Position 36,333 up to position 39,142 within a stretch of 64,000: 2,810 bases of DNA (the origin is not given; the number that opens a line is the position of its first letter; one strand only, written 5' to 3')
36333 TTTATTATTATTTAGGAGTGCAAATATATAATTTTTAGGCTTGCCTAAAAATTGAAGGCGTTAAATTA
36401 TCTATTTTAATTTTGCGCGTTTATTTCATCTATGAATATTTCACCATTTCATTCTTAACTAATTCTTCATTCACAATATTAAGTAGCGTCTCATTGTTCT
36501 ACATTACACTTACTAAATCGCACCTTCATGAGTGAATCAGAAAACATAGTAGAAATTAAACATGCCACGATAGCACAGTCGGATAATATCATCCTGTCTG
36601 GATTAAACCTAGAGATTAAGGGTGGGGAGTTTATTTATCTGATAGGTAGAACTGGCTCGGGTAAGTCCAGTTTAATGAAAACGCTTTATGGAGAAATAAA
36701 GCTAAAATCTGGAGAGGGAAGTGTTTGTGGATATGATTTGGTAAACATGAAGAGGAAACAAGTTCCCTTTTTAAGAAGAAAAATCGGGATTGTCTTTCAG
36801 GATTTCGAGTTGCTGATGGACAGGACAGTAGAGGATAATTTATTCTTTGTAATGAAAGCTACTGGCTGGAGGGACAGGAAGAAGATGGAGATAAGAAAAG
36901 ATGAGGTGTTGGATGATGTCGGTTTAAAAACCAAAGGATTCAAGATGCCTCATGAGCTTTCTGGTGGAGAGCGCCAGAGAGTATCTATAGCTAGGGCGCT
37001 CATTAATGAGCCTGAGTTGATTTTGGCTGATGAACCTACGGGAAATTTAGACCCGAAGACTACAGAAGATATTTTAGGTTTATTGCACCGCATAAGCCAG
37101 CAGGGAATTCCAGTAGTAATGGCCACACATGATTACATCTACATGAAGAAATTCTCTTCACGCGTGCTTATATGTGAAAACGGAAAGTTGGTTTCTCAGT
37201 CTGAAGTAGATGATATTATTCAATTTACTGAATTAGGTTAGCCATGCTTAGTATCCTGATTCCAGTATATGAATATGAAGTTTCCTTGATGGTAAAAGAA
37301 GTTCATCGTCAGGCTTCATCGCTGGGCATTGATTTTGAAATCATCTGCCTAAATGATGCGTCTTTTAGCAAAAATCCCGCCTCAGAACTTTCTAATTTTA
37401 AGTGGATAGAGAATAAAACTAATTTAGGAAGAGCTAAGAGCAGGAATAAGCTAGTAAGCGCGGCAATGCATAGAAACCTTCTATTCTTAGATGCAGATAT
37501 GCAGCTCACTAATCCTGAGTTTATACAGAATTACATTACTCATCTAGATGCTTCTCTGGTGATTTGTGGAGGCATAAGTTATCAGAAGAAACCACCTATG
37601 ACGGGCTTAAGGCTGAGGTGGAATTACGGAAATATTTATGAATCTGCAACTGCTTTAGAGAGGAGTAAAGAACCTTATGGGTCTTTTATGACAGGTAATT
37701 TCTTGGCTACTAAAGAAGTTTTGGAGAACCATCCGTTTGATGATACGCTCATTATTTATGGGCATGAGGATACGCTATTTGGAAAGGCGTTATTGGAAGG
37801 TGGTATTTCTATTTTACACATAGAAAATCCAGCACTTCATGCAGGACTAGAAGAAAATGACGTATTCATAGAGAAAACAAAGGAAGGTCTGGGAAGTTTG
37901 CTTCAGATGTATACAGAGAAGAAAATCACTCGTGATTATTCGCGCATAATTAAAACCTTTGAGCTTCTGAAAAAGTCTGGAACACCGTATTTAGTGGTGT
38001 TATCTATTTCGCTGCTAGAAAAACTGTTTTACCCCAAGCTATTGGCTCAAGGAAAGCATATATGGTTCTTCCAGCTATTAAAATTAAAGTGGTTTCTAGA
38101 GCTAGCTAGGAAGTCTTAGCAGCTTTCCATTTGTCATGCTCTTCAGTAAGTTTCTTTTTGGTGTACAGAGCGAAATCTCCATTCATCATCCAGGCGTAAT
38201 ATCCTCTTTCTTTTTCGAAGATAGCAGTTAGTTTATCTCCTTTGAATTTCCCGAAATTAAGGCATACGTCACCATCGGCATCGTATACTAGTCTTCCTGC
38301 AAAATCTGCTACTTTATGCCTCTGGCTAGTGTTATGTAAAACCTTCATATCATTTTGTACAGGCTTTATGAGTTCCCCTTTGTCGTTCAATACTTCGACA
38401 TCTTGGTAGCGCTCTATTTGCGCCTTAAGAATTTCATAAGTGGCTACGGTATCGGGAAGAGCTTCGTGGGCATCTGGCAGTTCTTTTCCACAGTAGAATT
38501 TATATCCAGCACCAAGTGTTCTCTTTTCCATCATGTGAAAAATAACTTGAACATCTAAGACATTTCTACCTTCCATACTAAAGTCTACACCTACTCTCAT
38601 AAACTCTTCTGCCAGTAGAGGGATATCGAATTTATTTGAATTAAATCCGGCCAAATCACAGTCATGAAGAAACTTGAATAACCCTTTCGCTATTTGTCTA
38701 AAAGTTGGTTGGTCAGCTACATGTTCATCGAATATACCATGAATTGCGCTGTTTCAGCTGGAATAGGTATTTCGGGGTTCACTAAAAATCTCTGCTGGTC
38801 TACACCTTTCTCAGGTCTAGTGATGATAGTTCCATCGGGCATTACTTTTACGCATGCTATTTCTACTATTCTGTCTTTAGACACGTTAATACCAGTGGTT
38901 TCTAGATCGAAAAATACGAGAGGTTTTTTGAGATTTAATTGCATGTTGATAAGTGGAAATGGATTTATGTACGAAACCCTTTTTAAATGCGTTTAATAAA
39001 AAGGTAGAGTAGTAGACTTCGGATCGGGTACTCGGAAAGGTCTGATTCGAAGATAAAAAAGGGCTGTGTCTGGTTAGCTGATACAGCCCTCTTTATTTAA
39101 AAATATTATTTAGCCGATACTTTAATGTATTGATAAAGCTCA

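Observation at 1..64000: At least 16 genes need more than one reading frame, which points to consensus error, chimerism or genome decay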

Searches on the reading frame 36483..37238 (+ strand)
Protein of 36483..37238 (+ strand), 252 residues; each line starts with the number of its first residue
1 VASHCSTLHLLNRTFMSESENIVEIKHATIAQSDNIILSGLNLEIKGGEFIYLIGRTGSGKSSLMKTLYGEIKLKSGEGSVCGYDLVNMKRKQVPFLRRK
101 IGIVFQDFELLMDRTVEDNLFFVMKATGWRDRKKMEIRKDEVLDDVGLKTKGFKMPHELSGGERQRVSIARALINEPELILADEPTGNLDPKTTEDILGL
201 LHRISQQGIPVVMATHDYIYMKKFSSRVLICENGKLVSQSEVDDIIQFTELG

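Call 9: search_protein_families(library=pfam, proteins=[window:36483-37238:+], max_evalue=0.01)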
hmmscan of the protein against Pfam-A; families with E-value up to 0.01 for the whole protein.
window:36483-37238:+ (252 aa): 6 families
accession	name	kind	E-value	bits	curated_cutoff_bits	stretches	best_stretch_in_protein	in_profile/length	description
PF00005.33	ABC_tran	-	2.9e-31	109.3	25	1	38-186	1-136/137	ABC transporter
PF13304.12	AAA_21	-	8.7e-06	26.4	27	0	176-217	258-299/304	AAA domain, putative AbiEii toxin, Type IV TA system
PF02463.25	SMC_N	-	0.00037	20.4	40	1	49-223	25-204/220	RecF/RecN/SMC N terminal domain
PF03193.22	RsgA_GTPase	-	0.00056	20.2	30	1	24-78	83-136/174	RsgA GTPase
PF01926.29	MMR_HSR1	-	0.0054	17.3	21.9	0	51-75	2-25/113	50S ribosome-binding GTPase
PF13401.12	AAA_22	-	0.0093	16.7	27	0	47-73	4-30/130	AAA domain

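Call 35: find_encoding_contigs(protein=window:36528-37238:+, flank=10000, max_places=10)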
Protein window:36528-37238:+ (237 aa): 1 contig read that carries it; 1 place shown.
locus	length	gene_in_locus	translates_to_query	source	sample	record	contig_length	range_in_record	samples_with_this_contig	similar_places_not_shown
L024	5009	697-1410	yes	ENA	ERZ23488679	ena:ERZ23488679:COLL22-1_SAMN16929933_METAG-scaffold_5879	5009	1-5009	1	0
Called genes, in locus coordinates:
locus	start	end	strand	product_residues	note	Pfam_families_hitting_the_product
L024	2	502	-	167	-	?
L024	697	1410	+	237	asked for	PF00005:ABC_tran, PF13304:AAA_21 (faint)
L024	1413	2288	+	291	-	PF00535:Glycos_transf_2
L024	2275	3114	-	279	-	PF00929:RNase_T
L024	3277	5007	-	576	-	?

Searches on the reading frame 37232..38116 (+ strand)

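Call 9: search_protein_families(library=pfam, proteins=[window:37232-38116:+], max_evalue=0.01)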
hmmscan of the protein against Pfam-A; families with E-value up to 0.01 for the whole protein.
window:37232-38116:+ (295 aa): 3 families
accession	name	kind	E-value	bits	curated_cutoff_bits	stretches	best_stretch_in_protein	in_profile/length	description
PF00535.33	Glycos_transf_2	-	2e-12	47.8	23.3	1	7-130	1-131/168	Glycosyl transferase family 2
PF10111.15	Glyco_tranf_2_2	-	0.00011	22.3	27.3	1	7-97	1-99/276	Glycosyltransferase like family 2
PF03452.20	Anp1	-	0.0021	18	28.8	1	68-143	122-197/263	Anp1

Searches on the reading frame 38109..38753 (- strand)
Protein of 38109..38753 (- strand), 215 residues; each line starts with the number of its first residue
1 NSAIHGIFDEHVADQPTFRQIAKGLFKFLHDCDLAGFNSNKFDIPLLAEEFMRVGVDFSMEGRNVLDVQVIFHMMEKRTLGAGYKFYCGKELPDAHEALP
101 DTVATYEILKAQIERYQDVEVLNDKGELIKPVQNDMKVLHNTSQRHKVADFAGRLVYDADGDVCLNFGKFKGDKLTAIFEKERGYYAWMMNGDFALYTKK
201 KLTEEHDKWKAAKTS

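Call 9: search_protein_families(library=pfam, proteins=[window:38109-38753:-], max_evalue=0.01)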
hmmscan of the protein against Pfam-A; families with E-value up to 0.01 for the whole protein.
window:38109-38753:- (215 aa): 3 families
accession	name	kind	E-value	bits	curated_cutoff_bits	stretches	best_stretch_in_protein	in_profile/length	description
PF00929.31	RNase_T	-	2.4e-07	31.9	24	1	3-109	55-164/164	Exonuclease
PF20600.3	ExoX-like_C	-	2.8e-05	23.9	26.5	1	165-191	1-27/30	Exodeoxyribonuclease X-like C-terminal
PF16473.11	Rv2179c-like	-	0.0054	16.9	27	1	14-109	76-173/177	3'-5' exoribonuclease Rv2179c-like domain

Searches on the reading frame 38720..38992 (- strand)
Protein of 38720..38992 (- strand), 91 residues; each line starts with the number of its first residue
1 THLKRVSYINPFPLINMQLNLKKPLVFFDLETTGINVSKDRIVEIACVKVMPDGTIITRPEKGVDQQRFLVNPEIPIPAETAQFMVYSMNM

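Call 15: search_protein_families(library=pfam, proteins=[window:38720-38992:-], max_evalue=0.01)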
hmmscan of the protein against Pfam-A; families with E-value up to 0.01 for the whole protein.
window:38720-38992:- (91 aa): 1 family
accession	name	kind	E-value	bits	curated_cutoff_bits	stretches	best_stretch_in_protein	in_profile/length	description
PF00929.31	RNase_T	-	6.5e-08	33.7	24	1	26-84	1-56/164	Exonuclease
